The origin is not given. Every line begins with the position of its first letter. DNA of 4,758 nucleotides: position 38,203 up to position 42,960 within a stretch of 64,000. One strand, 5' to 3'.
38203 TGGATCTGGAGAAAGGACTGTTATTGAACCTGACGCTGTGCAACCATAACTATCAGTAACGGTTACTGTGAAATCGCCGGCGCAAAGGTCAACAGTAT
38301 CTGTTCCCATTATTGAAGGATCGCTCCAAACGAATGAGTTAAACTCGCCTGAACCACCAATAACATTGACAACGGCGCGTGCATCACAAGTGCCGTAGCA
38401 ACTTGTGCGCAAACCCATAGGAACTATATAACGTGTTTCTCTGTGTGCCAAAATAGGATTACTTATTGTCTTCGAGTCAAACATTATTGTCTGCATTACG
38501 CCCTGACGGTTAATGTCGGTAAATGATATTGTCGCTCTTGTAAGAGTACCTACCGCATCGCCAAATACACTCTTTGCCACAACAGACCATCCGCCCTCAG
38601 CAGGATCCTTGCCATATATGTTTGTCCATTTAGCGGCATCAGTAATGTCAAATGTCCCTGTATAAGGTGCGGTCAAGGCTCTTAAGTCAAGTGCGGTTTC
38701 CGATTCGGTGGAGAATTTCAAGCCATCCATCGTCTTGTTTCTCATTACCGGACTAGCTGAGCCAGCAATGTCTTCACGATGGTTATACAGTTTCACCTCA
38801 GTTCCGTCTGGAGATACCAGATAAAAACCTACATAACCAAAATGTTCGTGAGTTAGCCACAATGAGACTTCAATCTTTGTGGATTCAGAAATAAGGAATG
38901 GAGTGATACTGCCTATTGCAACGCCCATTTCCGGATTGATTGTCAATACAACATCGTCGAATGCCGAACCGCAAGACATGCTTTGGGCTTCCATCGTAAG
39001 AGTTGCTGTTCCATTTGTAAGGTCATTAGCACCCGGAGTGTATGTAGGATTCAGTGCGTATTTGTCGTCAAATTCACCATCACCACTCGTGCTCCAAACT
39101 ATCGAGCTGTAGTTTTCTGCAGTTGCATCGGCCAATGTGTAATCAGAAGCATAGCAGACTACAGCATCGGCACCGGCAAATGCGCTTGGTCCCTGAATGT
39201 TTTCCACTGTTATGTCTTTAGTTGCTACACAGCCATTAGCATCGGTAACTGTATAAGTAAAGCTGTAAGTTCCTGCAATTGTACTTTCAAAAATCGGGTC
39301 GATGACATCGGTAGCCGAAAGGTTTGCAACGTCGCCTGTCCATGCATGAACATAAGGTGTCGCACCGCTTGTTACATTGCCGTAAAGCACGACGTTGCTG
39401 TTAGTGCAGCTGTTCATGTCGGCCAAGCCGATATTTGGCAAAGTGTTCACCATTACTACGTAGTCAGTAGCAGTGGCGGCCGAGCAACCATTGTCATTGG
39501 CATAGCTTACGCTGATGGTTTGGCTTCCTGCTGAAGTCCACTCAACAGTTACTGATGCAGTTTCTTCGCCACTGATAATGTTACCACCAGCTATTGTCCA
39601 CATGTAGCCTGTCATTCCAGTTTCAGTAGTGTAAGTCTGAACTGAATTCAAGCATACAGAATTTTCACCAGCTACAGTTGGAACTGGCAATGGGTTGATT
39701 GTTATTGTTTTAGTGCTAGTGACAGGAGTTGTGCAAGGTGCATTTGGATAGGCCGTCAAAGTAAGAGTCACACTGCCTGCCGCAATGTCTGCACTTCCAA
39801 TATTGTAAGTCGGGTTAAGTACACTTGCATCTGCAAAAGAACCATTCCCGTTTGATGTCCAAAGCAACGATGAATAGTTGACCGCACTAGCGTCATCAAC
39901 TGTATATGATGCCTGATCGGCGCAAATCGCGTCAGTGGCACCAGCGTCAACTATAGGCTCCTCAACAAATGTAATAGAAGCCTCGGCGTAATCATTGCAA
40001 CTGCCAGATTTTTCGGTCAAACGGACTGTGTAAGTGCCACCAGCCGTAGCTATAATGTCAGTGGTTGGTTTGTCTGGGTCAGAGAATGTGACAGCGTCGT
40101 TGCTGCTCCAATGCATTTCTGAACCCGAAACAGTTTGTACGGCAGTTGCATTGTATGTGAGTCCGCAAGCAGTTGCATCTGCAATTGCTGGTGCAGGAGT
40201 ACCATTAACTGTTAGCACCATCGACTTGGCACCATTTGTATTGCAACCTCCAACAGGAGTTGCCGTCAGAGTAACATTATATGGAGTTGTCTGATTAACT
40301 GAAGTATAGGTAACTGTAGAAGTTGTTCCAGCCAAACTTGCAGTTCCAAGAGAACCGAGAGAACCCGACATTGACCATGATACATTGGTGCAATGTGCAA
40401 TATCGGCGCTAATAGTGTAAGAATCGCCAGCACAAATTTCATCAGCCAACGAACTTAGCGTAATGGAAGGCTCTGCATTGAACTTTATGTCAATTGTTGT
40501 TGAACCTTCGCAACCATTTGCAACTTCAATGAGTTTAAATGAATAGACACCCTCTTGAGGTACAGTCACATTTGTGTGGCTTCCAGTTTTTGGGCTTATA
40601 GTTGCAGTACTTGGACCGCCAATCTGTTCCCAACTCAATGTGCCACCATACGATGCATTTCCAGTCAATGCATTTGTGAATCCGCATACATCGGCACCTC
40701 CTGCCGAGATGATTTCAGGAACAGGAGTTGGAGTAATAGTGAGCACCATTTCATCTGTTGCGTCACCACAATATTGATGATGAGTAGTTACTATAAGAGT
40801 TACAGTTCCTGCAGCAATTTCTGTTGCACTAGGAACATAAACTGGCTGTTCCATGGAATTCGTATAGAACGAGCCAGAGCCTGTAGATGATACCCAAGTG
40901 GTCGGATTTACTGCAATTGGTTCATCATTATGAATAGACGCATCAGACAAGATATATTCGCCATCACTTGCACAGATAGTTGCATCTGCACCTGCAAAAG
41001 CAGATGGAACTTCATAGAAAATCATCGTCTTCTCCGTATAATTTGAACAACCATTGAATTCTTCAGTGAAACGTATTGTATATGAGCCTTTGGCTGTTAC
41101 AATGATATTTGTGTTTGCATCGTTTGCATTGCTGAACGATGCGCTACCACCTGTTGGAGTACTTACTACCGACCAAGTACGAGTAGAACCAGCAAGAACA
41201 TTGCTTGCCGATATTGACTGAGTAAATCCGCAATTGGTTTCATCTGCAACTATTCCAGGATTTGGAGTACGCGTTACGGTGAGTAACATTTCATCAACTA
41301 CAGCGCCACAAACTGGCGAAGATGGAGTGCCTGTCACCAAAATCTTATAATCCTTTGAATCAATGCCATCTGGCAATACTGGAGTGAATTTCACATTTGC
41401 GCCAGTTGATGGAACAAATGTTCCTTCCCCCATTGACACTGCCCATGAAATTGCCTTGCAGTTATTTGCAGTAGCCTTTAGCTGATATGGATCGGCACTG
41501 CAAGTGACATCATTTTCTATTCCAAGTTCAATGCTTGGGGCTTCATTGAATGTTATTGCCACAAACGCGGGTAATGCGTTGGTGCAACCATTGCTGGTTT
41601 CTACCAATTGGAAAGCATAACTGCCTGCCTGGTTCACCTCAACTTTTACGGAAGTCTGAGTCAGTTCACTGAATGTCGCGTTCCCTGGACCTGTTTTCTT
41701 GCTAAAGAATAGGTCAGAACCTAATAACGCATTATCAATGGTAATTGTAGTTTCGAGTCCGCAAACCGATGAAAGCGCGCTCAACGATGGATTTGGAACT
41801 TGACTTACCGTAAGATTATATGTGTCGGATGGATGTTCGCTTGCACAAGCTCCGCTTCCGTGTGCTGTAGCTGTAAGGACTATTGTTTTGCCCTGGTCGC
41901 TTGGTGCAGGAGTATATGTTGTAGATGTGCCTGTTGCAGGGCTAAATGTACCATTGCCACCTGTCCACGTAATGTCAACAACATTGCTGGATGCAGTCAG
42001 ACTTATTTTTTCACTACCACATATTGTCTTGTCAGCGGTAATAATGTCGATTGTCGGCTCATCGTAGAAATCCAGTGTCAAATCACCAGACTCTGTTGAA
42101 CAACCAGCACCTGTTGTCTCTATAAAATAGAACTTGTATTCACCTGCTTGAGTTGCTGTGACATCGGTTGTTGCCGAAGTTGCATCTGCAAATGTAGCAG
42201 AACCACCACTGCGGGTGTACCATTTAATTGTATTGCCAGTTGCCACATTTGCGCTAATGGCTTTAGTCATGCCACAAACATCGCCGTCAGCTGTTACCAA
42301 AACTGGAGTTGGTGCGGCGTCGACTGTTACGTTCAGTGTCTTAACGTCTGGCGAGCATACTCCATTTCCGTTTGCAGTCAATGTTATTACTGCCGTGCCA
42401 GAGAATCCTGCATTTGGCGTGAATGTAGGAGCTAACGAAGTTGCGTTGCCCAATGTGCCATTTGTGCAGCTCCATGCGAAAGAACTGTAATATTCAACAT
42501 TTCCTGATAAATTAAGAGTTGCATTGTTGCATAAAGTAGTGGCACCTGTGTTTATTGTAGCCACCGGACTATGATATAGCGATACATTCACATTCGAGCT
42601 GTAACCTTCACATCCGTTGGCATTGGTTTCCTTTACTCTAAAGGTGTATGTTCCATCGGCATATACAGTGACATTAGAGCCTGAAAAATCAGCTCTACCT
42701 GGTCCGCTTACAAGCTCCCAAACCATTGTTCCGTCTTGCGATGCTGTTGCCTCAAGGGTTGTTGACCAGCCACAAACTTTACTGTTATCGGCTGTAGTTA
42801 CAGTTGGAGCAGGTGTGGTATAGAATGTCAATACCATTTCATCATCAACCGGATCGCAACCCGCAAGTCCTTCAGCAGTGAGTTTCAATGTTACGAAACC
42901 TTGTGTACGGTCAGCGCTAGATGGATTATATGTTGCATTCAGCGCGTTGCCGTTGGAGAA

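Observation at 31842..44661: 11.9-kb gene for a 3,952-aa SprB-like T9SS type-B cargo, paired with its own PorP/SprF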

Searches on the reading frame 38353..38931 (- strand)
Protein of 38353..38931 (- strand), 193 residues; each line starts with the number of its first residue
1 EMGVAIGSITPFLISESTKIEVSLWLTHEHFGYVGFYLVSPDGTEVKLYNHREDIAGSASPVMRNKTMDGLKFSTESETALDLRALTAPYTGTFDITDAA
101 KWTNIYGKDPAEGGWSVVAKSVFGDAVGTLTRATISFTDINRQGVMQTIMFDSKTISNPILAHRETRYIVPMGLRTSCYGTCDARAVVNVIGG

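Call 13: search_protein_families(library=pfam, proteins=[window:38353-38931:-], max_evalue=1)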
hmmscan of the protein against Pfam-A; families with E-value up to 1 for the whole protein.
seq(193 aa): 3 families
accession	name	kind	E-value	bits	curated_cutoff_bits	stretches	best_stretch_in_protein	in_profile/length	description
PF01483.27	P_proprotein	-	4.1e-06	27.2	21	1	19-55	3-39/86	Proprotein convertase P-domain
PF11340.13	DUF3142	-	0.014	15.9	30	1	76-157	96-177/202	Protein of unknown function (DUF3142)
PF02511.20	Thy1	-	0.31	11.2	24.8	1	158-191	129-162/191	Thymidylate synthase complementing protein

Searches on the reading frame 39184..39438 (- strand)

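Call 13: search_protein_families(library=pfam, proteins=[window:39184-39438:-], max_evalue=1)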
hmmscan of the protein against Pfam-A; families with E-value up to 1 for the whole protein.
seq(85 aa): 6 families
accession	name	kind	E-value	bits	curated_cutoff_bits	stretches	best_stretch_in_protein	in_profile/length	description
PF17963.7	Big_9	-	0.00055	21.2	23.6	1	41-78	51-88/89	Bacterial Ig domain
PF16403.11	Bact_surface_Ig-like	-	0.0047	17.4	27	1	54-78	45-69/71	Bacterial surface protein, Ig-like domain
PF22352.2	K319L-like_PKD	-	0.0065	16.9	27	1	27-78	27-82/84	K319L-like, PKD domain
PF17892.7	Cadherin_5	-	0.051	13.9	26.5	1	52-78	69-95/98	Cadherin-like domain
PF05345.18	He_PIG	-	0.082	13.8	24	1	53-78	68-93/96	Putative Ig domain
PF18911.6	PKD_4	-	0.086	13.3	27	1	53-78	57-83/85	PKD domain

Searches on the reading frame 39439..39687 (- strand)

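Call 13: search_protein_families(library=pfam, proteins=[window:39439-39687:-], max_evalue=1)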
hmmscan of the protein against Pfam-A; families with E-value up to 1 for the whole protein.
seq(83 aa): 7 families
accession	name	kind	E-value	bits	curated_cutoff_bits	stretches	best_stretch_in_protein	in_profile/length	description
PF19408.5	PKD_6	-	1.6e-10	41.6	25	1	4-72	7-78/82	PKD-like domain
PF18911.6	PKD_4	-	0.00047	20.6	27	1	5-78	14-84/85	PKD domain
PF16640.11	Big_3_5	-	0.0038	18.2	35.5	1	25-81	27-88/88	Bacterial Ig-like domain (group 3)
PF00801.26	PKD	-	0.0066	16.9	23.5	1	6-74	12-77/80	PKD domain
PF22352.2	K319L-like_PKD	-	0.015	15.7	27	1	5-76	7-79/84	K319L-like, PKD domain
PF09394.16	Inhibitor_I42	-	0.042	14.6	27.2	0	35-73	46-84/91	Chagasin family peptidase inhibitor I42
PF19081.6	Ig_7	-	0.089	13.5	27.3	1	2-81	3-83/84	Ig-like domain CHU_C associated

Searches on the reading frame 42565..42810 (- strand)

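Call 13: search_protein_families(library=pfam, proteins=[window:42565-42810:-], max_evalue=1)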
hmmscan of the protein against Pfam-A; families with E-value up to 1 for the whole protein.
seq(82 aa): 3 families
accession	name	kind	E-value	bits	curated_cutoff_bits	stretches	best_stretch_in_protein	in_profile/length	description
PF19081.6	Ig_7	-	0.00045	20.9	27.3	1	2-76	4-80/84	Ig-like domain CHU_C associated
PF22352.2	K319L-like_PKD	-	0.00055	20.3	27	1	16-76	13-82/84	K319L-like, PKD domain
PF17957.7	Big_7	-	0.012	16.7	24.1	1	5-64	7-49/70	Bacterial Ig domain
